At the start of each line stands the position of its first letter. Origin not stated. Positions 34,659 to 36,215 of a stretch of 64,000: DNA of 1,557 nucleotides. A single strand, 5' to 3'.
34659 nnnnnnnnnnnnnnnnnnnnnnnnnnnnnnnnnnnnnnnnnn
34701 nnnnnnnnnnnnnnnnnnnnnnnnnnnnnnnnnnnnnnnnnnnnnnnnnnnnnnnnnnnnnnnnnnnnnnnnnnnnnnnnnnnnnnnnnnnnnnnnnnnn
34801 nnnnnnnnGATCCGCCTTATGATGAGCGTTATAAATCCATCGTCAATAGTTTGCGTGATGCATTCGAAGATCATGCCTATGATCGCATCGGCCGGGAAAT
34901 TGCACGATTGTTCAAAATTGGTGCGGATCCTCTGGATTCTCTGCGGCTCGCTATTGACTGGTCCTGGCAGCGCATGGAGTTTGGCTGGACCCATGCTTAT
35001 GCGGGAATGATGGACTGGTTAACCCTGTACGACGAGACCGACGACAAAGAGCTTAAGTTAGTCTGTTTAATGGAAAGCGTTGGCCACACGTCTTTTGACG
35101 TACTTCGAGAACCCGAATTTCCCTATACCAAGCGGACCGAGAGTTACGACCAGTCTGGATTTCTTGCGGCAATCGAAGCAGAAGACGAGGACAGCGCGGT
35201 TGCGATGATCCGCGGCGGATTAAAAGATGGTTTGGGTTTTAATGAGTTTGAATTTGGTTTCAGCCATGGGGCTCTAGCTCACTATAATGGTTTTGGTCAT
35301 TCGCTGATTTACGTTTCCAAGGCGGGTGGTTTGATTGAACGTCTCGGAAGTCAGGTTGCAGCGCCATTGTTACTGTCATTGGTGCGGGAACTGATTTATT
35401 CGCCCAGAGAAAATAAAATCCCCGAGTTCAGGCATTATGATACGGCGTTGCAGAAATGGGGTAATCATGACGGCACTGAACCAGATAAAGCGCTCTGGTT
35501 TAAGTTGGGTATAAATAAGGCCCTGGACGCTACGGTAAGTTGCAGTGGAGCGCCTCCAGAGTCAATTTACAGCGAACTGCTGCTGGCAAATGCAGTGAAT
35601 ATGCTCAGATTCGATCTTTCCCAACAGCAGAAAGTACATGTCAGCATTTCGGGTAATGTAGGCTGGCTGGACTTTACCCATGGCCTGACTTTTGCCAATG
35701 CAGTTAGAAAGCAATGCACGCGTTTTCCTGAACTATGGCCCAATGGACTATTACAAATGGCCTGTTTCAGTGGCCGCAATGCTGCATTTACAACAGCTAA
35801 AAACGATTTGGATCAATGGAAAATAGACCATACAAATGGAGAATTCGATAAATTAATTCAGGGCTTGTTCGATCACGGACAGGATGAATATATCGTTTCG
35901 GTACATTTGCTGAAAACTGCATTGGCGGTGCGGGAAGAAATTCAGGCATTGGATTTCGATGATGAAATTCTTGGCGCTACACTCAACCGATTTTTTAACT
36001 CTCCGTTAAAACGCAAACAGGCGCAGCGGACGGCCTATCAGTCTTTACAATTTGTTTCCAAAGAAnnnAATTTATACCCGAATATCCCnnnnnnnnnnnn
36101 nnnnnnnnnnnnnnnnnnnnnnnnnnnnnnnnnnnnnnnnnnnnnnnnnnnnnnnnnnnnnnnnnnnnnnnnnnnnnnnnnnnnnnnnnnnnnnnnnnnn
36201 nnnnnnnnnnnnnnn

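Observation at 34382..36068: Canonical SoxR-box promoter drives an uncharacterised 540-aa Rieske protein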

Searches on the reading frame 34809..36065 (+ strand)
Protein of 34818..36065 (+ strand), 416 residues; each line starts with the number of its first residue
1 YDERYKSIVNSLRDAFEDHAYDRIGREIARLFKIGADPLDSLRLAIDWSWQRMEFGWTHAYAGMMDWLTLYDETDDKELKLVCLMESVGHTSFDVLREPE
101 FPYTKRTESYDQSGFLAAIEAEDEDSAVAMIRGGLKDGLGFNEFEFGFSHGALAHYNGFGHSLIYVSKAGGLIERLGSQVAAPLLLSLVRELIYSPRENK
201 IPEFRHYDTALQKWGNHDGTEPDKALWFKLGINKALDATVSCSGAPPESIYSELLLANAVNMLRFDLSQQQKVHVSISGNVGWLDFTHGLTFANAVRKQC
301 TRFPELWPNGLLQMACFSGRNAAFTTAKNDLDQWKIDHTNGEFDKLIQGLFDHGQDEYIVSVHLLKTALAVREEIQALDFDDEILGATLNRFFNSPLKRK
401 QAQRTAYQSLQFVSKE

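Call 25: search_protein_representatives(protein=window:34818-36065:+)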
Query: 416 residues. Proteins with E-value up to 0.001 (for the whole library): 562; up to 1e-10: 373; up to 1e-30: 133. The best 150 are listed.
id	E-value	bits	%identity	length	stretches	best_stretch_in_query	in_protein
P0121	4.7e-113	394.8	48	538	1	3-415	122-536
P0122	8.2e-109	380.9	45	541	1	12-415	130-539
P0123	5.1e-104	365.1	42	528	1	10-414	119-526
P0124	3.9e-100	352.3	45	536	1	8-414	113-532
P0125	1.5e-98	347.0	45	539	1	3-415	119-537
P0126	2.9e-98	346.1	44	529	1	10-414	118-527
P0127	1.2e-96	340.8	47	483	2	4-216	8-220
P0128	4.7e-94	332.2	42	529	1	8-415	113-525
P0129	5.1e-94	332.1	42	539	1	7-414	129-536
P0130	3.7e-92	326.0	43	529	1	10-416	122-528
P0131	2.0e-91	323.6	42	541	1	9-415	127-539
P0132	2.2e-91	323.5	43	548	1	2-416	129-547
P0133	4.9e-91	322.3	42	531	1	8-415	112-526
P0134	3.4e-90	319.5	41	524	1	9-414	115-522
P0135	4.3e-90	319.2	44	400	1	53-414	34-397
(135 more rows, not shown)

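Call 43: predict_structure(alignment_id=A2)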
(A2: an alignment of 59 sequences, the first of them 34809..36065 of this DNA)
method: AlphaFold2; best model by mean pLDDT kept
length: 419 residues; sequences in the alignment: 59
mean_pLDDT: 90.0   pTM: 0.91
mean pLDDT of the five models: 90.0, 89.8, 89.2, 89.1, 84.8
residues with pLDDT >= 90: 281; 70-90: 112; 50-70: 26; < 50: 0
segments of 3 or more residues with pLDDT < 50: none
pLDDT, mean of each block of 10 residues (from residue 1): 91 96 94 96 96 74 90 95 95 83 89 98 95 98 98 87 87 97 95 85 73 93 94 94 97 96 94 85 81 95 97 95 91 85 82 80 81 92 81 90 83 82
secondary structure, 60 per line:
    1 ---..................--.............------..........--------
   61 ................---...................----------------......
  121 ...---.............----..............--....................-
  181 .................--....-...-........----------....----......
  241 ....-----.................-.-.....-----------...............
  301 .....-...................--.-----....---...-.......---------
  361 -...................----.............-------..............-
elements in order: H4-21 H24-36 H43-52 H61-76 H80-98 H115-123 H127-139 H144-157 H161-179 H181-197 H209-216 H227-230 H235-244 H250-266 H270-274 H286-305 H307-325 H334-337 H345-351 H362-380 H385-397 H405-418

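Call 46: fold_search(model_id=the predicted structure, library=pdb)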
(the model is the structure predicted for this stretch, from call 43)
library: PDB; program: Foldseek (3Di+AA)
matches with E <= 10: 151; with E <= 0.001: 0
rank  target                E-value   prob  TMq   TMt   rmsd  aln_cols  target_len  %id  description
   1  4aps_A                6.3e-01  0.07  0.14  0.14  22.4       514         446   10  Crystal structure of a POT family peptide transporter in an inward open conformation. (released 2012-06-13)
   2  7kdt_A                7.5e-01  0.09  0.14  0.13  23.4       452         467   12  Human Tom70 in complex with SARS CoV2 Orf9b (released 2020-10-21)
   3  4d2d_A                9.2e-01  0.05  0.12  0.12  21.7       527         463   11  Structure of a tri peptide bound POT family peptide transporter (released 2014-06-25)
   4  2r9g_E                1.1e+00  0.89  0.20  0.41   5.2       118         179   22  Crystal structure of the C-terminal fragment of AAA ATPase from Enterococcus faecium (released 2007-10-02)
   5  4ikv                  1.1e+00  0.04  0.11  0.10  22.0       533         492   11  Crystal structure of peptide transporter POT (released 2013-07-10)
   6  2r9g_O                1.3e+00  0.85  0.20  0.42   5.2       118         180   21  Crystal structure of the C-terminal fragment of AAA ATPase from Enterococcus faecium (released 2007-10-02)
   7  2r9g_I                1.3e+00  0.84  0.20  0.41   5.3       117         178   22  Crystal structure of the C-terminal fragment of AAA ATPase from Enterococcus faecium (released 2007-10-02)
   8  6ghj_A                1.3e+00  0.04  0.12  0.12  22.5       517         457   11  PepTSt in complex with tripeptide Phe-Ala-Gln (released 2018-09-19)
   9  2r9g_A                1.5e+00  0.80  0.20  0.41   5.3       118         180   20  Crystal structure of the C-terminal fragment of AAA ATPase from Enterococcus faecium (released 2007-10-02)
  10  9fkn_A                1.5e+00  0.05  0.15  0.15  22.1       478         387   11  Human monocarboxylate transporter 8 bound to thyroxine (released 2025-05-21)
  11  9jrk                  1.5e+00  0.04  0.12  0.13  19.4       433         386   13  outward-open hSLC19A1 + MTX (released 2025-02-26)
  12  2r9g_C                1.5e+00  0.84  0.20  0.41   5.1       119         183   23  Crystal structure of the C-terminal fragment of AAA ATPase from Enterococcus faecium (released 2007-10-02)
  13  7lo8_Z                1.5e+00  0.03  0.11  0.12  21.1       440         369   12  NorA in complex with Fab36 (released 2022-04-20)
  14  2r9g_J                1.7e+00  0.80  0.20  0.41   5.1       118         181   22  Crystal structure of the C-terminal fragment of AAA ATPase from Enterococcus faecium (released 2007-10-02)
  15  2r9g_P                1.7e+00  0.77  0.20  0.40   5.1       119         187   20  Crystal structure of the C-terminal fragment of AAA ATPase from Enterococcus faecium (released 2007-10-02)
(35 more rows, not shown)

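Call 47: search_protein_families(library=pfam, alignment_id=A2, max_evalue=10)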
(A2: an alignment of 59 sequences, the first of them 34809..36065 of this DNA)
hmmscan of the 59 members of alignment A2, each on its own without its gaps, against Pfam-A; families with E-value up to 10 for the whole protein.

A. member 1, window:34809-36065:+ (419 aa): 1 family
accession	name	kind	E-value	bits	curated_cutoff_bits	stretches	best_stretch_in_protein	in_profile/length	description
PF14407.11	Frankia_peptide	-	0.0011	19.6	48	1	10-52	18-60/63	Ribosomally synthesized peptide prototyped by Frankia Franean1_4349.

B. families by the number of members that match (of 59 scanned): 15 families
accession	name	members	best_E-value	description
PF00355.32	Rieske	58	2e-17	Rieske [2Fe-2S] domain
PF13806.12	Rieske_2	58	2.6e-11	Rieske-like [2Fe-2S] domain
PF22543.2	Rieske_4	58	3.7e-09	Soluble Rieske-type ferredoxin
PF14407.11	Frankia_peptide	28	0.0011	Ribosomally synthesized peptide prototyped by Frankia Franean1_4349.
PF21672.2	COMM_HN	3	0.17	COMMD2-7/10, HN domain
PF11796.13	DUF3323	1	0.017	Protein of unknown function N-terminus (DUF3323)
PF08326.17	ACC_central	1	0.023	Acetyl-CoA carboxylase, central region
PF07704.17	PSK_trans_fac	1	0.026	Rv0623-like transcription factor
PF22745.1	Nlig-Ia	1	0.1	DNA ligase-like, N-terminal NAD+-binding domain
PF25524.1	RSLD_CPSF6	1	0.12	CPSF6-like, RSLD domain, N-terminal region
PF17470.7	Gp45_2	1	0.13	Phage gene product 45.2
PF21004.2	MCEL_GT_NTPase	1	0.17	mRNA capping enzyme catalytic subunit, GTase, NTPase domain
PF20218.3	DUF6578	1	0.2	Family of unknown function (DUF6578)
PF23853.1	DUF7216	1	0.23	Family of unknown function (DUF7216)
PF14117.11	DUF4287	1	0.37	Domain of unknown function (DUF4287)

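Call 54: search_solved_structures(query=A2, max_evalue=10)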
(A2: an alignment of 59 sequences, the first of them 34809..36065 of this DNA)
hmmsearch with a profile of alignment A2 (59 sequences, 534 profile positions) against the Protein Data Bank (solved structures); distinct sequences matched with E-value up to 10: 54.
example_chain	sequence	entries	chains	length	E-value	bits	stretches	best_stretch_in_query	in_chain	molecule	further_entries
4p1c_H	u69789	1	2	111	1.8e-10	43.2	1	35-112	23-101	Toluene-4-monooxygenase system ferredoxin subunit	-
1vm9_A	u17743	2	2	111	1.9e-10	43.2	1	35-112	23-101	Toluene-4-monooxygenase system protein C | Toluene-4-monooxygenase system ferredoxin subunit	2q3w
4p1b_H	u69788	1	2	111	2.3e-10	42.9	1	36-112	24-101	Toluene-4-monooxygenase system ferredoxin subunit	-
1sjg_A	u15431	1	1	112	3.1e-10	42.5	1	35-112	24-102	Toluene-4-monooxygenase system protein C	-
2qpz_A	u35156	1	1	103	4.2e-10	42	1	14-112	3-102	Naphthalene 1,2-dioxygenase system ferredoxin subunit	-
3d89_A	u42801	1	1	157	3.4e-09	39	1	11-117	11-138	Rieske domain-containing protein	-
5bok_A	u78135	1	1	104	1.2e-08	37.3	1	13-111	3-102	Ferredoxin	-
2e4p_A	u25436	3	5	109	5.7e-08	35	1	16-113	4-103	Biphenyl dioxygenase ferredoxin subunit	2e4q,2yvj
6wn3_A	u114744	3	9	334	2.7e-07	32.8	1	13-84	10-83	SxtT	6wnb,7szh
6y9c_A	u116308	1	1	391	2.9e-07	32.6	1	8-86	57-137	Carnitine monooxygenase oxygenase subunit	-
6y8j_A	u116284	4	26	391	3e-07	32.6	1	8-86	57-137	Carnitine monooxygenase oxygenase subunit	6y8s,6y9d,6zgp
1fqt_A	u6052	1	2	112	5.1e-07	31.9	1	22-113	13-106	RIESKE-TYPE FERREDOXIN OF BIPHENYL DIOXYGENASE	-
3gcf_A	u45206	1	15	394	1.5e-06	30.3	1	12-114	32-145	Terminal oxygenase component of carbazole 1,9a-dioxygenase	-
8jng_A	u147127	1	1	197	4.3e-06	28.8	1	5-88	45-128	Methanesulfonate monooxygenase ferredoxin subunit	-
6wnc_A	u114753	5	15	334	1.3e-05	27.3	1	13-84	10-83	SxtDIOX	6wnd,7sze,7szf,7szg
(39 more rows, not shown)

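Call 82: find_homologous_proteins(query=A4, max_evalue=0.001)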
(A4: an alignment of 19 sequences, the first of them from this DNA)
Query A4 (19 sequences) (419 aa, profile of the alignment): 1938 proteins with E <= 0.001 among 8000 candidates; the best 120 are listed.
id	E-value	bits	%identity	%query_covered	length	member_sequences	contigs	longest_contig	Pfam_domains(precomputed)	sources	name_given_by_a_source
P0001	1.3e-169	583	100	100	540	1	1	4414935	PF00355.33,PF13806.13,PF22543.3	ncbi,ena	-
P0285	3.7e-167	575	56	100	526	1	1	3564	PF00355.33,PF13806.13,PF22543.3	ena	-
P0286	1.4e-165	570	56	100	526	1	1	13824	PF00355.33,PF13806.13,PF22543.3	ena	-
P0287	2.4e-164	566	55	100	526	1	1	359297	PF00355.33,PF13806.13,PF22543.3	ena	-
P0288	2.6e-164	565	55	100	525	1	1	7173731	PF00355.33,PF13806.13,PF22543.3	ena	-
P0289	3.1e-164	565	55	100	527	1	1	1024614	PF00355.33,PF13806.13,PF22543.3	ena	-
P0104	3.8e-164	565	64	100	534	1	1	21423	PF00355.33,PF13806.13,PF22543.3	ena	-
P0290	4.2e-164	565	51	100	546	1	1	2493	PF00355.33,PF13806.13,PF22543.3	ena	-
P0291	4.5e-164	565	52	100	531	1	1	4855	PF00355.33,PF13806.13,PF22543.3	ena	-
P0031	8.1e-164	564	65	100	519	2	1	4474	PF00355.33,PF13806.13,PF22543.3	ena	-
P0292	1.1e-163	563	53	100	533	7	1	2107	PF00355.33,PF13806.13,PF22543.3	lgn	-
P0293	2.3e-163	562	58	100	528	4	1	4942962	PF00355.33,PF13806.13,PF22543.3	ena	-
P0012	2.3e-163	562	68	100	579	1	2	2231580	PF00355.33,PF13806.13,PF22543.3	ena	-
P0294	2.9e-163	562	57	100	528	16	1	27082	PF00355.33,PF13806.13,PF22543.3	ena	-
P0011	4.9e-163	561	68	100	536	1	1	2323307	PF00355.33,PF13806.13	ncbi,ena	-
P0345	3.6e-160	552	57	100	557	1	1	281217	PF14407.12,PF00355.33,PF13806.13,PF22543.3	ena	-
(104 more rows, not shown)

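Call 87: search_protein_families(library=ncbifam, alignment_id=A4, max_evalue=10)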
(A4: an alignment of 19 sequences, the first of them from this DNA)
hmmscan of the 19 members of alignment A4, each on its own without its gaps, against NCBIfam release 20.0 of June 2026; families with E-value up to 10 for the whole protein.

A. member 1, seq(419 aa): 0 families

B. families by the number of members that match (of 19 scanned): 6 families
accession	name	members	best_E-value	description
NF008183.0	PRK10933.1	1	0.0071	alpha,alpha-phosphotrehalase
NF008992.0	PRK12335.1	1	0.013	SAM-dependent methyltransferase TehB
NF010496.0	PRK13915.1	1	0.026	glucosyl-3-phosphoglycerate synthase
NF041469.2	spor_prot_SB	1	0.095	stage II sporulation protein SB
TIGR01981.1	sufD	1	0.1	Fe-S cluster assembly protein SufD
TIGR03113.1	exosort_XrtB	1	0.16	exosortase B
